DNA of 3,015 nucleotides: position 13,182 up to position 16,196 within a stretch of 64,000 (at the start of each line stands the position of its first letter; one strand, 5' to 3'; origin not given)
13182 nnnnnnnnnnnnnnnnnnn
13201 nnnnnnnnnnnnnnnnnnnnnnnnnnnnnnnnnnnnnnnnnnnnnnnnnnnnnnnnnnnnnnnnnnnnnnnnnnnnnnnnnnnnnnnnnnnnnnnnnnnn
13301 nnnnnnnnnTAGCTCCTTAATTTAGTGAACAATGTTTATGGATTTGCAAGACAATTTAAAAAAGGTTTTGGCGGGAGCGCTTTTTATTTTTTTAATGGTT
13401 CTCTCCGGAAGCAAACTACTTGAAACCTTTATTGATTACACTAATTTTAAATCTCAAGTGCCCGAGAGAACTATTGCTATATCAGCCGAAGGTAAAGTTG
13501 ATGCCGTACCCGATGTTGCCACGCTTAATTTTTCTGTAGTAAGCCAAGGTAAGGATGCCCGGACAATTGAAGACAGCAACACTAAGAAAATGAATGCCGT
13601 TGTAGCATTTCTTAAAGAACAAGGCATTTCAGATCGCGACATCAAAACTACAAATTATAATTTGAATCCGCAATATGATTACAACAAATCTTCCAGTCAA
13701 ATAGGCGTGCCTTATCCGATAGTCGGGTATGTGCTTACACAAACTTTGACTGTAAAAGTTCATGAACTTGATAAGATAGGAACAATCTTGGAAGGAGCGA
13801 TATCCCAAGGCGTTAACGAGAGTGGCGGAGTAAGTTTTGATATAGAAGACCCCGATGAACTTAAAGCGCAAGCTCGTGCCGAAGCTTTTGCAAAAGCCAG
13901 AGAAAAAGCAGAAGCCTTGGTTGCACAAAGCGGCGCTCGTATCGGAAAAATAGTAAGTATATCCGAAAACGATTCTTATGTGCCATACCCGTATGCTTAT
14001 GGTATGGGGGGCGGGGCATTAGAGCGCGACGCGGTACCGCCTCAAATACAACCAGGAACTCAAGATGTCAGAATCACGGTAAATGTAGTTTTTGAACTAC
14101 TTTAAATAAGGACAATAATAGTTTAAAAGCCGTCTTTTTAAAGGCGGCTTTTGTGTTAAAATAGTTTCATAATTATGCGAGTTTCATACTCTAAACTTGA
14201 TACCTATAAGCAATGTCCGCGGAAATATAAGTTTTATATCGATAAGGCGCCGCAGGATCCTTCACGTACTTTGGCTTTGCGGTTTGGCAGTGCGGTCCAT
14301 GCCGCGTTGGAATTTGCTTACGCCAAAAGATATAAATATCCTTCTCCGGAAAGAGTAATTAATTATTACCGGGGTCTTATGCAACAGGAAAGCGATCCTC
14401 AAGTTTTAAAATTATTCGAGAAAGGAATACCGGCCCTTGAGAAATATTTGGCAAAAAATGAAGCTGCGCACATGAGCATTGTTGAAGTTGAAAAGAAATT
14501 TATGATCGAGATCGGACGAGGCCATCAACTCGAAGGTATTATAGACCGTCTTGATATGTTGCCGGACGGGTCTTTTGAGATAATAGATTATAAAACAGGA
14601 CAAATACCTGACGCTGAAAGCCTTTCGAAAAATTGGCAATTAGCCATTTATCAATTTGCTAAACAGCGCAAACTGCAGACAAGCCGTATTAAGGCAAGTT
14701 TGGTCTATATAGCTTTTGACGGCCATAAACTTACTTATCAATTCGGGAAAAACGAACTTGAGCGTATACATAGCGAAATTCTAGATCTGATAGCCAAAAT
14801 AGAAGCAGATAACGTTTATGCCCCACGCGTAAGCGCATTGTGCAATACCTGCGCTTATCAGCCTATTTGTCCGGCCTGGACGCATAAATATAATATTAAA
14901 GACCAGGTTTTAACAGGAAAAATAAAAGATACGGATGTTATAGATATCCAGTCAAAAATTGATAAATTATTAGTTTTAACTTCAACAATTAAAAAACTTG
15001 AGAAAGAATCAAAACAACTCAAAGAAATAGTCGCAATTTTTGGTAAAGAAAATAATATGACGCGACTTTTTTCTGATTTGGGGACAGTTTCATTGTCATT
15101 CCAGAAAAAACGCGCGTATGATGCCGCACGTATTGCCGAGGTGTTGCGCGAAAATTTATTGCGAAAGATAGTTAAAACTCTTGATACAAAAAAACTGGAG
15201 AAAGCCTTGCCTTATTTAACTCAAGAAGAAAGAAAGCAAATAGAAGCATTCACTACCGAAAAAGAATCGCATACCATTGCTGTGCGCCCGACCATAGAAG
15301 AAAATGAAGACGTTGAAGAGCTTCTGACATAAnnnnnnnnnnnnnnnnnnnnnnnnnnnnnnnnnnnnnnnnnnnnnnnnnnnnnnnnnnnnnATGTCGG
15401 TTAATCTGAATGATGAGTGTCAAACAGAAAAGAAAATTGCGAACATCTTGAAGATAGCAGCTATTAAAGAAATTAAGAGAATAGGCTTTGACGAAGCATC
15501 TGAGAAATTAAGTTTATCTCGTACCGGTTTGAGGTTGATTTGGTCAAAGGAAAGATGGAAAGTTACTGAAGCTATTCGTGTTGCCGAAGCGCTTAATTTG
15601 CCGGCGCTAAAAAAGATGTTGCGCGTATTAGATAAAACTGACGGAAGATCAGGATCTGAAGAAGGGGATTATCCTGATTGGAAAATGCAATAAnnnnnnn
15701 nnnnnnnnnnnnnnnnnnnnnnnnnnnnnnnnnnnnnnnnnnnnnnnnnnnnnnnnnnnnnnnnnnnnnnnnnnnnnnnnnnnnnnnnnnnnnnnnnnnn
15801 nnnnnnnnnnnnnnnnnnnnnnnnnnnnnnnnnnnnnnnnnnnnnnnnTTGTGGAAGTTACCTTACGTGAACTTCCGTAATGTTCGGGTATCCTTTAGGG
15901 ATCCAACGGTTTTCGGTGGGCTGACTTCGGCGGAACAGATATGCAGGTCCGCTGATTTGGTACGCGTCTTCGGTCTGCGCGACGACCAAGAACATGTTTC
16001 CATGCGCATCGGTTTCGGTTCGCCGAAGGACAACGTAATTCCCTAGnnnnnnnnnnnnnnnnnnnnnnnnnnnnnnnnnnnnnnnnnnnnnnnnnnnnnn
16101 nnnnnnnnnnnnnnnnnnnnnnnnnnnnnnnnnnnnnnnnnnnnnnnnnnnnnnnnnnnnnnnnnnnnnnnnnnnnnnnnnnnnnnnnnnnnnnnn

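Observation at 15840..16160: GC-anomalous segment between the nuclease/HTH genes and uvrC: cryptic small gene with a consensus promoter, or a structured RNA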

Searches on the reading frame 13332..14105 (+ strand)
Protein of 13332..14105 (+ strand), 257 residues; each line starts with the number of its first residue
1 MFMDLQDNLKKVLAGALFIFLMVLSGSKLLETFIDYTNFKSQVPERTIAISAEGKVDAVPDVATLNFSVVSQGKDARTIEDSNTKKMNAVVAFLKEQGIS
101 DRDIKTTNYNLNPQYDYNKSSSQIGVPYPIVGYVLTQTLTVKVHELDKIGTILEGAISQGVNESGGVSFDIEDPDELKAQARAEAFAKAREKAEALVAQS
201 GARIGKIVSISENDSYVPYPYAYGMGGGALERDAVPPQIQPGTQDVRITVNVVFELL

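Call 8: search_protein_families(library=pfam, proteins=[window:13332-14105:+], max_evalue=1)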
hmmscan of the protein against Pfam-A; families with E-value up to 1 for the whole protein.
window:13332-14105:+ (257 aa): 4 families
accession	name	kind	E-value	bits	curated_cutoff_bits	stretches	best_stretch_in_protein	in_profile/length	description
PF04402.19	SIMPL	-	3.4e-57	194.5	25.2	1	48-254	1-205/205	Protein of unknown function (DUF541)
PF14014.11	DUF4230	-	0.072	13.6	27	0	35-79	21-67/148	Protein of unknown function (DUF4230)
PF19707.4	DUF6204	-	0.14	13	27.5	0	64-111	56-103/114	Family of unknown function (DUF6204)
PF13153.11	DUF3985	-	0.73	10.3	25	0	11-30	25-44/44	Protein of unknown function (DUF3985)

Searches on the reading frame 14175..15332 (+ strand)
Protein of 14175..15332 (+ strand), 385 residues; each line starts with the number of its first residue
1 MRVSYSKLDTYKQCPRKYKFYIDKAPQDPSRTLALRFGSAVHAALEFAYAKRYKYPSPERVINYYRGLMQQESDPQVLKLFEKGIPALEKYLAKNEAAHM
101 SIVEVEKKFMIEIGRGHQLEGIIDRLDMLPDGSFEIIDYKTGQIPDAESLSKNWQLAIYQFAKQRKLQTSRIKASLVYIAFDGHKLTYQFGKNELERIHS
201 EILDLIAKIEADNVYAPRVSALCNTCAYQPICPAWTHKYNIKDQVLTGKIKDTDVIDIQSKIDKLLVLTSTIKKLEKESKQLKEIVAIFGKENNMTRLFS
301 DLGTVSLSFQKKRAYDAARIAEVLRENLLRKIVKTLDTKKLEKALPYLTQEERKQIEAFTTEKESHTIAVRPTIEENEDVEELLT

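Call 8: search_protein_families(library=pfam, proteins=[window:14175-15332:+], max_evalue=1)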
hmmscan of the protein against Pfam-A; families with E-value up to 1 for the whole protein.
window:14175-15332:+ (385 aa): 7 families
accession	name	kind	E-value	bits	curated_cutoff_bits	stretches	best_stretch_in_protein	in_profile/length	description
PF12705.13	PDDEXK_1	-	4.3e-37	128.8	22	1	2-233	1-247/247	PD-(D/E)XK nuclease superfamily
PF12684.13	DUF3799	-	0.00018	21.8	26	1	4-143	1-130/233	PDDEXK-like domain of unknown function (DUF3799)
PF01930.23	Cas_Cas4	-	0.00035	21.1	22.7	1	121-232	54-158/160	Domain of unknown function DUF83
PF24091.1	DUF7376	-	0.00061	20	27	1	244-363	78-208/219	Family of unknown function (DUF7376)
PF03065.20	Glyco_hydro_57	-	0.0097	15.7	21.2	0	186-247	71-130/291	Glycosyl hydrolase family 57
PF04111.17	APG6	-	0.026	15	34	1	269-362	73-149/179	Apg6 BARA domain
PF01540.21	Lipoprotein_7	-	0.2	12.6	24.1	0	98-127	12-41/112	Adhesin lipoprotein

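Call 62: search_protein_families(library=padloc, proteins=[window:14175-15332:+], max_evalue=0.1)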
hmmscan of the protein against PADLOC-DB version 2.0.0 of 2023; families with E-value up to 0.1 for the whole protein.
window:14175-15332:+ (385 aa): 12 families
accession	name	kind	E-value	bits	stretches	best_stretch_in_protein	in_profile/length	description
PDLC00943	Cas4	-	1e-12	46.4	1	88-233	39-179/180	CRISPR-associated protein Cas4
PDLC01250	Cas4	-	1.3e-10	39.8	1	92-233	50-168/168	"CAS-I,CAS-II,CAS-III,CAS-IV,CAS-V,CAS-VI; acquisition_associated"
PDLC01447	Cas4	-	3.4e-09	35.4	1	1-234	3-159/161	"CAS-I,CAS-II,CAS-III,CAS-IV,CAS-V,CAS-VI; acquisition_associated"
PDLC00944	Cas4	-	5.9e-09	34.3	1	98-233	43-177/177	Cas4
PDLC02087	Cas4b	-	2.1e-08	32.5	1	45-232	9-188/189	-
PDLC00060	DruK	-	1.1e-07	29.6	1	119-267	143-297/347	PD-(D/E)XK nuclease superfamily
PDLC01611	Cas4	-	5.5e-06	24.7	1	108-232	53-156/158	"CAS-I,CAS-II,CAS-III,CAS-IV,CAS-V,CAS-VI; acquisition_associated"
PDLC01773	Cas4c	-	4e-05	21.1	1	116-249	83-209/229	-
PDLC02085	Cas4a2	-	0.0019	16.6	1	154-233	87-162/166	-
PDLC01771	Cas4b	-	0.0025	16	1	125-232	59-158/162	-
PDLC02034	Cas4d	-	0.0076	13.9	1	117-232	70-180/192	-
PDLC02086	Cas4b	-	0.023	12.7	1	150-232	79-159/161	-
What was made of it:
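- On Anti-phage defence systems (PADLOC): The neighbouring nuclease hits Cas4-like PD-(D/E)XK models only (call 62).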

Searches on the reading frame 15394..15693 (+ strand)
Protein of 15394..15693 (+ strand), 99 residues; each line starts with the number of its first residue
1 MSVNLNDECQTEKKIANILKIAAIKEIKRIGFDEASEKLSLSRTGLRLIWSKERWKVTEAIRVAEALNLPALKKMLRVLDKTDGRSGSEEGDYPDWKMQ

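Call 8: search_protein_families(library=pfam, proteins=[window:15394-15693:+], max_evalue=1)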
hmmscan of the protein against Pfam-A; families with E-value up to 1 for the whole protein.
window:15394-15693:+ (99 aa): 1 family
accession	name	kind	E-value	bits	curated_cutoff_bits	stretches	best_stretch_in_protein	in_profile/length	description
PF08280.17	HTH_Mga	-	0.068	13.6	23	1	12-46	1-36/59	M protein trans-acting positive regulator (MGA) HTH domain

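Call 9: search_protein_families(library=ncbifam, proteins=[window:15394-15693:+], max_evalue=1)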
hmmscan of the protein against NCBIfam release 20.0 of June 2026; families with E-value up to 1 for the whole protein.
window:15394-15693:+ (99 aa): 0 families

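Call 10: search_protein_families(library=phrogs, proteins=[window:15394-15693:+], max_evalue=1)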
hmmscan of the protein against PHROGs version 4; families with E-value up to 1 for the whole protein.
window:15394-15693:+ (99 aa): 0 families

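Call 62: search_protein_families(library=padloc, proteins=[window:15394-15693:+], max_evalue=0.1)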
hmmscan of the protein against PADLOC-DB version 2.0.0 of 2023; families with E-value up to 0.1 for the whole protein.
window:15394-15693:+ (99 aa): 0 families

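Call 81: find_homologous_proteins(query=window:15394-15693:+, max_evalue=0.001)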
Query window:15394-15693:+ (99 aa): 5 proteins with E <= 0.001 among 11 candidates.
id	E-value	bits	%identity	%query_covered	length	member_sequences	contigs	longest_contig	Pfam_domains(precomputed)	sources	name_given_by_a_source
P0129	1.4e-53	196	95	100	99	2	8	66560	-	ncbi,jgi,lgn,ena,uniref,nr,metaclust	ncbi:MAG: hypothetical protein A3A97_03120 [Candidatus Terrybacteria bacterium RIFCSPLOWO2_01_FULL_4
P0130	5.0e-32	128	70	99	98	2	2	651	-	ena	-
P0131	4.6e-30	121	62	99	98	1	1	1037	-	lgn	-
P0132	9.9e-24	101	91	55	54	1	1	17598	-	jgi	-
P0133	1.0e-15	75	98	43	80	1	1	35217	-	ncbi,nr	ncbi:MAG: hypothetical protein UU22_C0002G0008 [Parcubacteria group bacterium GW2011_GWA2_40_8]|nr:M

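Call 82: find_encoding_contigs(protein=P0130, flank=3000, max_places=3)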
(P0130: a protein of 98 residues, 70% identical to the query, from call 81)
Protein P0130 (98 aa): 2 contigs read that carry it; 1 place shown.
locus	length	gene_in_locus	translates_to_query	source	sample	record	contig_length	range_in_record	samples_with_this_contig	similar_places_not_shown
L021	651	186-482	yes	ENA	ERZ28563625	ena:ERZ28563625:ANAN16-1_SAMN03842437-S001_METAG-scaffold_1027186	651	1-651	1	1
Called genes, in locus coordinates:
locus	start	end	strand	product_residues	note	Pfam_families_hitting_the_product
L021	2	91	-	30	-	?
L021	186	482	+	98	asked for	-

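Call 83: find_encoding_contigs(protein=P0133, flank=3000, max_places=2)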
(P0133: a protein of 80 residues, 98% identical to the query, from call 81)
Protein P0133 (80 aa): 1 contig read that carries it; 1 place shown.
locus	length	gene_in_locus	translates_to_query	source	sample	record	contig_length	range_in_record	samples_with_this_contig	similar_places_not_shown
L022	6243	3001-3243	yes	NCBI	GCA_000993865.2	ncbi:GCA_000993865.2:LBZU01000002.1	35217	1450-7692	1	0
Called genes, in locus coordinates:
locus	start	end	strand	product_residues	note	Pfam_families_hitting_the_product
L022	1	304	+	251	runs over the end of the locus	PF04203:Sortase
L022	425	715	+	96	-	-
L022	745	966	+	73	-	PF12732:YtxH (weak)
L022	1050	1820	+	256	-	PF04402:SIMPL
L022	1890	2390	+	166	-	PF12705:PDDEXK_1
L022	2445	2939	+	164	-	-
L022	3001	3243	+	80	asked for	-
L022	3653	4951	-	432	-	PF01541:GIY-YIG, PF02151:UVR, PF08459:UvrC_RNaseH_dom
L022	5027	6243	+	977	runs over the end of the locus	PF00005:ABC_tran (faint), PF02463:SMC_N (faint), PF03193:RsgA_GTPase (faint), PF13175:AAA_15 (faint), PF13191:AAA_16 (faint), PF13401:AAA_22 (faint), PF17760:UvrA_inter, PF17755:UvrA_DNA-bind, +5 more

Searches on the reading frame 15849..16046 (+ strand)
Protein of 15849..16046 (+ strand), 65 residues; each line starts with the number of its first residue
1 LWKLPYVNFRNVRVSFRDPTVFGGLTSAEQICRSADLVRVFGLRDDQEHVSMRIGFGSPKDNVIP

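Call 8: search_protein_families(library=pfam, proteins=[window:15849-16046:+], max_evalue=1)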
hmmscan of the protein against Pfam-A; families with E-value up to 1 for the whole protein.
window:15849-16046:+ (65 aa): 0 families

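Call 9: search_protein_families(library=ncbifam, proteins=[window:15849-16046:+], max_evalue=1)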
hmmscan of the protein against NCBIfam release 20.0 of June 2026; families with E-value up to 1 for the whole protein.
window:15849-16046:+ (65 aa): 0 families

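Call 10: search_protein_families(library=phrogs, proteins=[window:15849-16046:+], max_evalue=1)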
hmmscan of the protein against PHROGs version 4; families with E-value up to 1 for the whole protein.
window:15849-16046:+ (65 aa): 0 families
